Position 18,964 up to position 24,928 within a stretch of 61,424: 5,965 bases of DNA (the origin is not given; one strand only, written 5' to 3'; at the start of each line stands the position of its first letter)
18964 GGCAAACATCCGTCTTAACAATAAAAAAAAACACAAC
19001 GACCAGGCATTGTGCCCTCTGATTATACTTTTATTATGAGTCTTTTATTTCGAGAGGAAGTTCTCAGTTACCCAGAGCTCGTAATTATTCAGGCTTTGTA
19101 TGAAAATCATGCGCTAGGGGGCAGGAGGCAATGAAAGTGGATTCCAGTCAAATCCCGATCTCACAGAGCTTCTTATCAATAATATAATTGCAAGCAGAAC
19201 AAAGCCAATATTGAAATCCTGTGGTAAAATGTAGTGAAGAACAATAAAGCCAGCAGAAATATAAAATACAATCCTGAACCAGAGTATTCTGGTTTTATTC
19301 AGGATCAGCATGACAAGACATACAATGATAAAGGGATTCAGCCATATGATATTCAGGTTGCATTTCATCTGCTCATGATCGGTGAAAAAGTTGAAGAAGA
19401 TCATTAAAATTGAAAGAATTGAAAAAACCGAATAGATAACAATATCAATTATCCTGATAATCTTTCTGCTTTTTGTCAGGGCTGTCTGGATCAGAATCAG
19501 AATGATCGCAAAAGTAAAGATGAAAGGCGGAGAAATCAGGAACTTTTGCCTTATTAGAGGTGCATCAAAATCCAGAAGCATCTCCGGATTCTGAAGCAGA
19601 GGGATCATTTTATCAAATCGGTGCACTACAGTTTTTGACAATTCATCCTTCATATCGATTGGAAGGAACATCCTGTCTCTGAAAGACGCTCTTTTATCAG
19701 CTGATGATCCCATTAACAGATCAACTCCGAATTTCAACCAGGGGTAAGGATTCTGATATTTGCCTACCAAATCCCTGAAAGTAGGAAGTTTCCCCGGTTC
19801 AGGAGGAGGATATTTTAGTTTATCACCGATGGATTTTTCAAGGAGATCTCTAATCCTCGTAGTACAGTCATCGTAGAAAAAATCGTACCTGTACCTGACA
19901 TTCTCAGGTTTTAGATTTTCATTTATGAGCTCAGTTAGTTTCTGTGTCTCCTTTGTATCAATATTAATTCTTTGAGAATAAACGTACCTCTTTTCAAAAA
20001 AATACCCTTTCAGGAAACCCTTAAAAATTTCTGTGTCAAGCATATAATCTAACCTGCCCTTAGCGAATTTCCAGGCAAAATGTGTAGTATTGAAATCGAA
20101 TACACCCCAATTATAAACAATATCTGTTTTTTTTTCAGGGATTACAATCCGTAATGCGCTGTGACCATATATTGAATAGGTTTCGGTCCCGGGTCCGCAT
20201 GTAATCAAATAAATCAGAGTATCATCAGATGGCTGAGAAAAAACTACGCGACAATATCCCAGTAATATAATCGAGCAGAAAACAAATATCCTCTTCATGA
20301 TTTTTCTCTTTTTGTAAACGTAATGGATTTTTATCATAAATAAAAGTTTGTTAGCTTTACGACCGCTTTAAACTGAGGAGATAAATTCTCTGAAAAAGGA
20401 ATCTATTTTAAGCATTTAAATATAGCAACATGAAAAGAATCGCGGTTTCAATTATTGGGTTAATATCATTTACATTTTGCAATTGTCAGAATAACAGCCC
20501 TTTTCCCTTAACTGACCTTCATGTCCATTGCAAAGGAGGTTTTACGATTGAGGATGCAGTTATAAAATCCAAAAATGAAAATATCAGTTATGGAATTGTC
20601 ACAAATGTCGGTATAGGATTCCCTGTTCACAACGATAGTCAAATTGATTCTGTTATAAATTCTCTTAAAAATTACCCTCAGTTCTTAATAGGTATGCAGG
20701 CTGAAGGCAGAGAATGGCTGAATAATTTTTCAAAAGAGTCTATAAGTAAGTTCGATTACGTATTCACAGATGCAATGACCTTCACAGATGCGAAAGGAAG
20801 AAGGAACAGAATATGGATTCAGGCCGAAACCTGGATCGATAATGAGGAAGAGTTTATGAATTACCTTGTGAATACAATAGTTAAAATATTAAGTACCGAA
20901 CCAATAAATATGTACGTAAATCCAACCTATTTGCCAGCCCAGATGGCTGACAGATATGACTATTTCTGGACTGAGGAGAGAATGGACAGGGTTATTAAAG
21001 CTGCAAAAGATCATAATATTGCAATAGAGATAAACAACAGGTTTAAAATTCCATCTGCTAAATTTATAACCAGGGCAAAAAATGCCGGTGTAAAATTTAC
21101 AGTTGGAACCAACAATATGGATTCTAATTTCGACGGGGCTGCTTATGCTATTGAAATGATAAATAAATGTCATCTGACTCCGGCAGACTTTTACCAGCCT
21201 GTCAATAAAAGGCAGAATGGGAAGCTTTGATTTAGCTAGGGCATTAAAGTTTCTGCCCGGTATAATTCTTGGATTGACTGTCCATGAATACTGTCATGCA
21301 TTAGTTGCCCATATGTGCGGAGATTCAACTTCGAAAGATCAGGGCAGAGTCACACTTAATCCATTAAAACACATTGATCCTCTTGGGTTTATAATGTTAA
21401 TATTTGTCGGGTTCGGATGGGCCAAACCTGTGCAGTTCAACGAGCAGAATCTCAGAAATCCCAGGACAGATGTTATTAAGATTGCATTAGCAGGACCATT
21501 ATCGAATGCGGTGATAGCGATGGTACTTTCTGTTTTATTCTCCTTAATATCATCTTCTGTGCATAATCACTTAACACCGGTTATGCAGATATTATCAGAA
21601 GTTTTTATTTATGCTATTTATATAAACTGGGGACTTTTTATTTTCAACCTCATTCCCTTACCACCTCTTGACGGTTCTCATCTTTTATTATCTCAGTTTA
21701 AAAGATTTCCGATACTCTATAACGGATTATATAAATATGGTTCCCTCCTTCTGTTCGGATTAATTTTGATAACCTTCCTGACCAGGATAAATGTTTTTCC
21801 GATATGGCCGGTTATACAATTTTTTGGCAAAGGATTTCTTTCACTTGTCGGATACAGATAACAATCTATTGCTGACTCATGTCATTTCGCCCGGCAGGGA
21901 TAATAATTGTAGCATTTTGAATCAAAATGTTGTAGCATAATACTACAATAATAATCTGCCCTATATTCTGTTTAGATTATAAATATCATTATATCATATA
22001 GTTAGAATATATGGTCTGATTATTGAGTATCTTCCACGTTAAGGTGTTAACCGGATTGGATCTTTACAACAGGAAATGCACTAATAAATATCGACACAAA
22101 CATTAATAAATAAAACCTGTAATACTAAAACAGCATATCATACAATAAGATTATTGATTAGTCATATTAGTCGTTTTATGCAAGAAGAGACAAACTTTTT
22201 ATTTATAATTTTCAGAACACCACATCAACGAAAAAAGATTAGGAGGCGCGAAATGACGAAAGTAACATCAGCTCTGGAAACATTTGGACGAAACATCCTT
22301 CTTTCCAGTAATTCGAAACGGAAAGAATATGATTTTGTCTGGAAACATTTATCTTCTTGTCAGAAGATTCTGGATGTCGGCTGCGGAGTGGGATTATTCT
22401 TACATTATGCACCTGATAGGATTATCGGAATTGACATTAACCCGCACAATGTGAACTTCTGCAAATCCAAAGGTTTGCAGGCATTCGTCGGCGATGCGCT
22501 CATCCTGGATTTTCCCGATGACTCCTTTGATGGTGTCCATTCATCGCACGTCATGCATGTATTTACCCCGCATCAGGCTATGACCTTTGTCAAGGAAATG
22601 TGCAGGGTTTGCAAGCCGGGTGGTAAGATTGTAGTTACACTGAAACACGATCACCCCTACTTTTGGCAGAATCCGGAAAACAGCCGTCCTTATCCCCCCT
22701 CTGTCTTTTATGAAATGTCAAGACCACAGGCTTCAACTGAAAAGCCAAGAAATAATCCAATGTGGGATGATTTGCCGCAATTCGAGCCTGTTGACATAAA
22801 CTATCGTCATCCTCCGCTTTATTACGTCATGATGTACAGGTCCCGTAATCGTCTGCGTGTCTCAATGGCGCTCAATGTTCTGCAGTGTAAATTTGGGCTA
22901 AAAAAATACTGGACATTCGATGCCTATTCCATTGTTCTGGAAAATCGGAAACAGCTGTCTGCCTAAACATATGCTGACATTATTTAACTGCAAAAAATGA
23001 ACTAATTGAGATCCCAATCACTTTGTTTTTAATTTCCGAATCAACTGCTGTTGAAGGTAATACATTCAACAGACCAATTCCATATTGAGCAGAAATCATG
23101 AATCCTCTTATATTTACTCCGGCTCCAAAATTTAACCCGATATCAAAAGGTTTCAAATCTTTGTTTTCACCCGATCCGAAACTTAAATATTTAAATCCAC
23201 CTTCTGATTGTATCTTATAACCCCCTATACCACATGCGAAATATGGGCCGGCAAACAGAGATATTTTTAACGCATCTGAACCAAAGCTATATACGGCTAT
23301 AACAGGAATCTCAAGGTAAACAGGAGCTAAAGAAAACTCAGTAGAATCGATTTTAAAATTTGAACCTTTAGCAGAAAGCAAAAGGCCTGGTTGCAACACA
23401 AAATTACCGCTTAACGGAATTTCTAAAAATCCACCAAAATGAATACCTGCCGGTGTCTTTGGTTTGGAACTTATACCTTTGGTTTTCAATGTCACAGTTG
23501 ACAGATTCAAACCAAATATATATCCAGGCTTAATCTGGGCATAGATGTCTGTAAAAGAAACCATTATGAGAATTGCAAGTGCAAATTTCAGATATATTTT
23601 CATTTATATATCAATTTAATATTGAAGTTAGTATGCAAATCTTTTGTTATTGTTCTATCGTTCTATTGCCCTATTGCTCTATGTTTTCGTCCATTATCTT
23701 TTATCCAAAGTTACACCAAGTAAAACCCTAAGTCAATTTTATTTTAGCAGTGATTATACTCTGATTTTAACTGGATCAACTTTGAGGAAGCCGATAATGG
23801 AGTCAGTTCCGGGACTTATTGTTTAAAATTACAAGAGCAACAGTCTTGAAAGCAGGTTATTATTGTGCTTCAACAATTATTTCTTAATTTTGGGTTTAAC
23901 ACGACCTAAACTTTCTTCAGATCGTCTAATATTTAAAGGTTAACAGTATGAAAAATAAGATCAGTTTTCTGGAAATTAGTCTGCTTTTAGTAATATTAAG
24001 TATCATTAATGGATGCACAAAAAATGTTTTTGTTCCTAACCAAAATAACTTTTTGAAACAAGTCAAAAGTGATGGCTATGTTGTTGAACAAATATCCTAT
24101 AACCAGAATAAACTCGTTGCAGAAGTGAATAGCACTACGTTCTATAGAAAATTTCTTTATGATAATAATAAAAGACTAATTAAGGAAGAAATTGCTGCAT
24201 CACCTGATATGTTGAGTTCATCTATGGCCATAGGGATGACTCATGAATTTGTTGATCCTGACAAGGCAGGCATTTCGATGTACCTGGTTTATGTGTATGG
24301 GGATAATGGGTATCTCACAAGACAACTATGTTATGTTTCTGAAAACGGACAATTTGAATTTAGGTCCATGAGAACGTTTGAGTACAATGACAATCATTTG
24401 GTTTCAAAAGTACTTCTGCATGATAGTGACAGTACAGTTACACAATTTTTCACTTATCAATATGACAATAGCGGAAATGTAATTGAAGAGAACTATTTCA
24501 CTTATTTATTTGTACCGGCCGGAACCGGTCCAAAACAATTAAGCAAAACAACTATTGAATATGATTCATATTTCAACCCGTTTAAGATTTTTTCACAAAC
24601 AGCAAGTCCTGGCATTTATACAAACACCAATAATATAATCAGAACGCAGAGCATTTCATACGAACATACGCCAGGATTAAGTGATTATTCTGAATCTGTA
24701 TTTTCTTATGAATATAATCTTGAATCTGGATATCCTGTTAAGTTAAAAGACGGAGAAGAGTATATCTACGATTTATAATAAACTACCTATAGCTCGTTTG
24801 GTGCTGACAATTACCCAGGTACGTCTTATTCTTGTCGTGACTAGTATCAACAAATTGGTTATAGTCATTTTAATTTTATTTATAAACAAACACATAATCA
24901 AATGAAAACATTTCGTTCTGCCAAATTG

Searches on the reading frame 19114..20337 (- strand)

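Call 64: search_protein_families(library=pfam, proteins=[window:19114-20337:-], max_evalue=0.00001)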
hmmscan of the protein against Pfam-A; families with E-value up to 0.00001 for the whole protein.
window:19114-20337:- (407 aa): 2 families
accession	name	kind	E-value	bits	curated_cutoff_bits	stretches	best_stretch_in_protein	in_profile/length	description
PF13387.12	Lnb_N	-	6.1e-25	88.2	22.2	1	42-173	16-154/175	Lnb N-terminal periplasmic domain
PF25221.1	5TMH_Lnb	-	2.1e-19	70.4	25.2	1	265-392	4-135/144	Lnb transmembrane domain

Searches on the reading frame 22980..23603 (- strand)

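Call 4: search_protein_families(library=pfam, proteins=[window:22980-23603:-], max_evalue=0.01)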
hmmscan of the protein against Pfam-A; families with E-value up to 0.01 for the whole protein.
window:22980-23603:- (207 aa): 2 families
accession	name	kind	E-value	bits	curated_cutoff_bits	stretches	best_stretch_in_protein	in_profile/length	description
PF13568.12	OMP_b-brl_2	-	3.5e-19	70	27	1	27-181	12-173/175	Outer membrane protein beta-barrel domain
PF13505.12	OMP_b-brl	-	7.5e-07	29.9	28.7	1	8-200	2-171/175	Outer membrane protein beta-barrel domain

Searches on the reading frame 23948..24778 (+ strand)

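Call 4: search_protein_families(library=pfam, proteins=[window:23948-24778:+], max_evalue=0.01)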
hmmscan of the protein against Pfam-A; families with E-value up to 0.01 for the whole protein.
window:23948-24778:+ (276 aa): 1 family
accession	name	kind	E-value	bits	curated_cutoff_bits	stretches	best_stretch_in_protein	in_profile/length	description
PF05593.20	RHS_repeat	-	0.00098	19.9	22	0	146-182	1-32/38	RHS Repeat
